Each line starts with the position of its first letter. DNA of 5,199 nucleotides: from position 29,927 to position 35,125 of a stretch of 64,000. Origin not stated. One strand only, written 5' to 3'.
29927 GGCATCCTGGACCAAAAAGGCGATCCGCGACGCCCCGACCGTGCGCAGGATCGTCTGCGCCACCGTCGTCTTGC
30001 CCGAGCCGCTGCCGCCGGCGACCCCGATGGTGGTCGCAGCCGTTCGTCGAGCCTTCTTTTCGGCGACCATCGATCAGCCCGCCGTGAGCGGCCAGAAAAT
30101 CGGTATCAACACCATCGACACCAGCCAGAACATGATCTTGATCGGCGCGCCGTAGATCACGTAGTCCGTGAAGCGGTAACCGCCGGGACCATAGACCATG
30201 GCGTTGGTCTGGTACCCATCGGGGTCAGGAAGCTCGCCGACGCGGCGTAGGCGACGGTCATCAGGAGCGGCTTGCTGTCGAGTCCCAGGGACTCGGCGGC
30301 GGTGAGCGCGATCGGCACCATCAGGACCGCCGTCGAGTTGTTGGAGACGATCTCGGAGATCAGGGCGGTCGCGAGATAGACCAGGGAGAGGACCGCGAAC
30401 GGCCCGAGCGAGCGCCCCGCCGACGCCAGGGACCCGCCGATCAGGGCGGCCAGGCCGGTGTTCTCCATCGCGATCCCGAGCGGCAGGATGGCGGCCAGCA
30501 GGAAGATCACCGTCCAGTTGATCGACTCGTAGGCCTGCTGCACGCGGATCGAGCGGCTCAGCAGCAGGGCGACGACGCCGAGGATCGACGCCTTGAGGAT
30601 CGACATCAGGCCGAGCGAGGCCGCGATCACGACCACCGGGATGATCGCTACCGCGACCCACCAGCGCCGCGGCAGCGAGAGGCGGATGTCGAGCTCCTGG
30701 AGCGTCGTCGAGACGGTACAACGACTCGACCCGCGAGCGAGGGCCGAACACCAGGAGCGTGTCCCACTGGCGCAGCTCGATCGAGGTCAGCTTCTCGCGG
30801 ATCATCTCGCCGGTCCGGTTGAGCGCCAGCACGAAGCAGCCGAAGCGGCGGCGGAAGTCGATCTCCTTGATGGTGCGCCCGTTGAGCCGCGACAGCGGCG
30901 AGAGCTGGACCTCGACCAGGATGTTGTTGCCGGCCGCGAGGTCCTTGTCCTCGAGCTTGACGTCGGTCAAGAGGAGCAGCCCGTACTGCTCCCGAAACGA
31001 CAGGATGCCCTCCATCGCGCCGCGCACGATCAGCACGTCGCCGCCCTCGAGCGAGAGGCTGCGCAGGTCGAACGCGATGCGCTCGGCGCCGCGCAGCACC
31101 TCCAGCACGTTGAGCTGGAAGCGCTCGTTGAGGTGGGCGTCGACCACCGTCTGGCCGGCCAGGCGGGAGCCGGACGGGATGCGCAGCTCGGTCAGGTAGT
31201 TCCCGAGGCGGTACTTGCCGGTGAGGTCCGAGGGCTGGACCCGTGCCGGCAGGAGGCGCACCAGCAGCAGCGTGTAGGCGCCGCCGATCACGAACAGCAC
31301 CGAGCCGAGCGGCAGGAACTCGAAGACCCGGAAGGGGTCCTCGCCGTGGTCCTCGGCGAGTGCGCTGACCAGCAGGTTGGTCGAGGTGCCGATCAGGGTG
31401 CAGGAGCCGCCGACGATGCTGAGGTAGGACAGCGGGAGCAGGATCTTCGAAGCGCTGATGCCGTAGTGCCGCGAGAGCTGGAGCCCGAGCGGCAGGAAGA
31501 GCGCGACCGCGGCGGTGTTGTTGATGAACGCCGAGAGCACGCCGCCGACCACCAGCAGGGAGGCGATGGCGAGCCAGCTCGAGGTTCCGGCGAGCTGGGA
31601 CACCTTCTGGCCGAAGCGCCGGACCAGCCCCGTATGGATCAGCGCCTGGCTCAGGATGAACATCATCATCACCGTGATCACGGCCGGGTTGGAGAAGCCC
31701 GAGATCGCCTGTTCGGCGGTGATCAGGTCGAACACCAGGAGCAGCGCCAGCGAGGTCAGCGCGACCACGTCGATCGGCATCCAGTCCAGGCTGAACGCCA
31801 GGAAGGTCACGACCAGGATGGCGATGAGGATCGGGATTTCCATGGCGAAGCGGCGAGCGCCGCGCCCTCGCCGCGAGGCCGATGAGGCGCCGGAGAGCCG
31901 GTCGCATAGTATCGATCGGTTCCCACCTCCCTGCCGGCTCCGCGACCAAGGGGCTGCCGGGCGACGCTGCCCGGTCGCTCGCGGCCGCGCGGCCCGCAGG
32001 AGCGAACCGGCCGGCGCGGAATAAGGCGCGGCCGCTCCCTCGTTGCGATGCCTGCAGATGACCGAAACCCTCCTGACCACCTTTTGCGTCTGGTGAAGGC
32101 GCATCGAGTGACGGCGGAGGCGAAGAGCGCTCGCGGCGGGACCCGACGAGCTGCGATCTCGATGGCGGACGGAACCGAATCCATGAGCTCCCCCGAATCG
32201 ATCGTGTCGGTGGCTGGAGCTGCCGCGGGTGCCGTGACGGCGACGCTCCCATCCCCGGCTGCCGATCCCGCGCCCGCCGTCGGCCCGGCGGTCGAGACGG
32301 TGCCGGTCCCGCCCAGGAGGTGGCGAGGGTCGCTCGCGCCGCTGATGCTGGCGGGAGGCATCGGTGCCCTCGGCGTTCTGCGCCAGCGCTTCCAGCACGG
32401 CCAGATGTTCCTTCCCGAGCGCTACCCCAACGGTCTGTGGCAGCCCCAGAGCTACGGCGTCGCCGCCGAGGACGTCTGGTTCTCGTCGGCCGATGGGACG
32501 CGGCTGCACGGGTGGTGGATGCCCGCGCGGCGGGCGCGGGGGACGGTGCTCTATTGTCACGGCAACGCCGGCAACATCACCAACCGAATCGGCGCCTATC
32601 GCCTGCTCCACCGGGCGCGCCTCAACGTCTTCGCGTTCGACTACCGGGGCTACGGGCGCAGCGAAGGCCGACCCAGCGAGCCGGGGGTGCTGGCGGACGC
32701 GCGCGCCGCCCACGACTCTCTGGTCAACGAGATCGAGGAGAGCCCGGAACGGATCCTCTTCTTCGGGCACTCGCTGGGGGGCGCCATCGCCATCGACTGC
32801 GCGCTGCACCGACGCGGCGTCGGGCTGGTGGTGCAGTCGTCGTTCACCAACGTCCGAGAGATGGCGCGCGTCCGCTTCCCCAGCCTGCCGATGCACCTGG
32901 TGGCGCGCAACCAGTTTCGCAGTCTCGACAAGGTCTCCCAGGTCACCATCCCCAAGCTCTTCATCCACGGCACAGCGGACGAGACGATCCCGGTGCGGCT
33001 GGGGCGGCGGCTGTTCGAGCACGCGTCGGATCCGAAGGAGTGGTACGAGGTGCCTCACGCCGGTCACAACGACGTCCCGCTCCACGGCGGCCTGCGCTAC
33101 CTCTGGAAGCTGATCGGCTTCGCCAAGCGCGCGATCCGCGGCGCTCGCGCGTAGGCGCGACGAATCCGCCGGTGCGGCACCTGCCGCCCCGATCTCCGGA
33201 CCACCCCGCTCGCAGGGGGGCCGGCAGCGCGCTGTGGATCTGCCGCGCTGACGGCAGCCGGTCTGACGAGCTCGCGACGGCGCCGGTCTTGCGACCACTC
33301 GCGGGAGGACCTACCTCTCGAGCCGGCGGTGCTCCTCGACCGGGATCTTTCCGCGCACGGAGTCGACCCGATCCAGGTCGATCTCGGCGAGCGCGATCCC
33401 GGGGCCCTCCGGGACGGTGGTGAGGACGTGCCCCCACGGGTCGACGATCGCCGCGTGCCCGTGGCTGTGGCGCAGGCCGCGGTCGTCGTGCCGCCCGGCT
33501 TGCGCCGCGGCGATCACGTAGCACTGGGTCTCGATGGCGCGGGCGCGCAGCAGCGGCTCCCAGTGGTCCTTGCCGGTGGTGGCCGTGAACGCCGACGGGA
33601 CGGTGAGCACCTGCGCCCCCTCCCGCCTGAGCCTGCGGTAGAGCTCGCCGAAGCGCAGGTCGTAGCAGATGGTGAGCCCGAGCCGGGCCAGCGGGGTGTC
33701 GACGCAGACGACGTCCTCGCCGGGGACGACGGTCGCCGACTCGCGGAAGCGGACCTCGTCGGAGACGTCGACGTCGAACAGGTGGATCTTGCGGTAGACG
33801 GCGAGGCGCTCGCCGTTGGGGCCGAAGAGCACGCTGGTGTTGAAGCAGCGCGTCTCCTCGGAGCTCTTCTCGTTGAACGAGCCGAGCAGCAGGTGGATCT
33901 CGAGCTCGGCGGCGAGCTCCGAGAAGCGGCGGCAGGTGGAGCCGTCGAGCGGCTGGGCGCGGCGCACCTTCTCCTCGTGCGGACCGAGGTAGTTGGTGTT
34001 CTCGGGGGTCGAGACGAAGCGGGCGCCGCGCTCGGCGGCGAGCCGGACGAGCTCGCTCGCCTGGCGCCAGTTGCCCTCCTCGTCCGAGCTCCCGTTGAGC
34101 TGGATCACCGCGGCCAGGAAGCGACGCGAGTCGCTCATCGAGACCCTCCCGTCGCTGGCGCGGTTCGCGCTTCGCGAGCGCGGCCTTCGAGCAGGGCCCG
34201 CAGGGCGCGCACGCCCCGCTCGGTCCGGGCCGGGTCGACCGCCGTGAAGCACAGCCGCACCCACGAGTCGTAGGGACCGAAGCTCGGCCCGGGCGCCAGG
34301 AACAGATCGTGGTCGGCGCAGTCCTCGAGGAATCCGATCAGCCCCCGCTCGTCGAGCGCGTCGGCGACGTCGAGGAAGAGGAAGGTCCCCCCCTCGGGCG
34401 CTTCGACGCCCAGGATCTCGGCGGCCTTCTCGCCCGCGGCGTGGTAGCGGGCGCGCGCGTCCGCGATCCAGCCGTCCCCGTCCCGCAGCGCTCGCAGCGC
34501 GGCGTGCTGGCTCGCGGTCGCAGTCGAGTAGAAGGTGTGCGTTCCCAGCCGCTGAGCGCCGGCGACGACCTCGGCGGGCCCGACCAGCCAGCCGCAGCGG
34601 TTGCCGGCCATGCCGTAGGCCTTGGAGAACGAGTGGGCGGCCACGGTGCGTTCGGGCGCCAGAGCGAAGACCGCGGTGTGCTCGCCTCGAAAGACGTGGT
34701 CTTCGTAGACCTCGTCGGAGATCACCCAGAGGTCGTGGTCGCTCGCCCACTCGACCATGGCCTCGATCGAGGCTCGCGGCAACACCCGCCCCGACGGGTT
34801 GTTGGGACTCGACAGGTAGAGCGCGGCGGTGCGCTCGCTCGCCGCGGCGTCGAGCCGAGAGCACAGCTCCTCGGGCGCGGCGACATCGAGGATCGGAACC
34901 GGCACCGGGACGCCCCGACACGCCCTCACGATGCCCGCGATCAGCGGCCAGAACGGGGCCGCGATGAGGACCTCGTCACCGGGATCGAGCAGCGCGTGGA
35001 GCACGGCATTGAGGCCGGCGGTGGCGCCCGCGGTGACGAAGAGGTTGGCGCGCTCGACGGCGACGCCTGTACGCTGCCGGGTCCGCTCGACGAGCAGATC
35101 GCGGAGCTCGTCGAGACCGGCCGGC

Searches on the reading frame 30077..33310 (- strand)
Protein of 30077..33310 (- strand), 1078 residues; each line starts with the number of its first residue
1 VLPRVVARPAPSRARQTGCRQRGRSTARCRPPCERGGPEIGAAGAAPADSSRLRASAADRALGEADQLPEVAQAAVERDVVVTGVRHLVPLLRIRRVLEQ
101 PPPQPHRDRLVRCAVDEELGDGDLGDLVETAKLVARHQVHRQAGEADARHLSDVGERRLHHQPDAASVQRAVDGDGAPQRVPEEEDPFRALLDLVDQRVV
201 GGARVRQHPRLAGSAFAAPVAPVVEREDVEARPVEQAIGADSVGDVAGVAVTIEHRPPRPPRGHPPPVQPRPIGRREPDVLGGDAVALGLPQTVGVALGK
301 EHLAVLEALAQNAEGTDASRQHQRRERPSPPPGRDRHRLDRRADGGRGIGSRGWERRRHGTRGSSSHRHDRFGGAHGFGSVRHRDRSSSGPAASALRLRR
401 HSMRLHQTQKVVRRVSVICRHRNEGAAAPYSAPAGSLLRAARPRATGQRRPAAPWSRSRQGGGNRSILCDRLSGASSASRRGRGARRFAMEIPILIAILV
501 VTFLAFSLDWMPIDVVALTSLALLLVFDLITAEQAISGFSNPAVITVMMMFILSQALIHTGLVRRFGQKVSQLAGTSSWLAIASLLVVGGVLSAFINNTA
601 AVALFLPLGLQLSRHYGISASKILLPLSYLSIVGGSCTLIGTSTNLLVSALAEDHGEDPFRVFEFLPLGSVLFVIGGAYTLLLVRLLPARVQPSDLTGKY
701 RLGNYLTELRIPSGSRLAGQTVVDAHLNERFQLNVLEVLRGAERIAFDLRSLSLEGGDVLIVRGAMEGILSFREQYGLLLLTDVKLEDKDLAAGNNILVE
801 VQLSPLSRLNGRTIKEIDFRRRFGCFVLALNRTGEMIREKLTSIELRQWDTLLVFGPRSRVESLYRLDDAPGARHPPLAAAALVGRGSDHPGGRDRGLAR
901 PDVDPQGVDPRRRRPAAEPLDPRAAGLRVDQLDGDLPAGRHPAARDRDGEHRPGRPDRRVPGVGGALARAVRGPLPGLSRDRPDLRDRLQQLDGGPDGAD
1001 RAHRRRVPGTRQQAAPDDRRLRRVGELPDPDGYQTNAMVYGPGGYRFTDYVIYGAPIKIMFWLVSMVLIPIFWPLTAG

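Call 57: search_protein_families(library=pfam, proteins=[window:30077-33310:-], max_evalue=0.00001)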
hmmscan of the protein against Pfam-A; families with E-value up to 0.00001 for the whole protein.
window:30077-33310:- (1078 aa): 3 families
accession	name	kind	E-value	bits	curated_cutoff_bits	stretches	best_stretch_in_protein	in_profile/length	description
PF03600.22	CitMHS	-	6.6e-44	150.8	31.9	1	504-710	2-194/336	Citrate transporter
PF02080.26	TrkA_C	-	2.8e-23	82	27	2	706-775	1-69/71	TrkA-C domain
PF00939.25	Na_sulph_symp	-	4.4e-06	26.4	27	0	495-653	33-206/472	Sodium:sulfate symporter transmembrane region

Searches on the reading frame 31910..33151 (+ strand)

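Call 57: search_protein_families(library=pfam, proteins=[window:31910-33151:+], max_evalue=0.00001)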
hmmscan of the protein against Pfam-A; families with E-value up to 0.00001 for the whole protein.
window:31910-33151:+ (414 aa): 3 families
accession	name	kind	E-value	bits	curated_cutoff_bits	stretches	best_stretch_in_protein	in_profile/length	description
PF12146.15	Hydrolase_4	-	1.8e-17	63.9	27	1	208-319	2-117/239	Serine aminopeptidase, S33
PF00561.26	Abhydrolase_1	-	2.3e-12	47.6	25.8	1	212-294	2-83/245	alpha/beta hydrolase fold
PF12697.13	Abhydrolase_6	-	2e-10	42.1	26.3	1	214-320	2-104/217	Alpha/beta hydrolase family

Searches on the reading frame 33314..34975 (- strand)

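Call 57: search_protein_families(library=pfam, proteins=[window:33314-34975:-], max_evalue=0.00001)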
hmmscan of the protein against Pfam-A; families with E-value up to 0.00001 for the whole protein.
window:33314-34975:- (554 aa): 1 family
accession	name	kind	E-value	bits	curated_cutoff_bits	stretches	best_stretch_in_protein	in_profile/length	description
PF00795.27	CN_hydrolase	-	4.7e-60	203.5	23.2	1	287-541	1-255/256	Carbon-nitrogen hydrolase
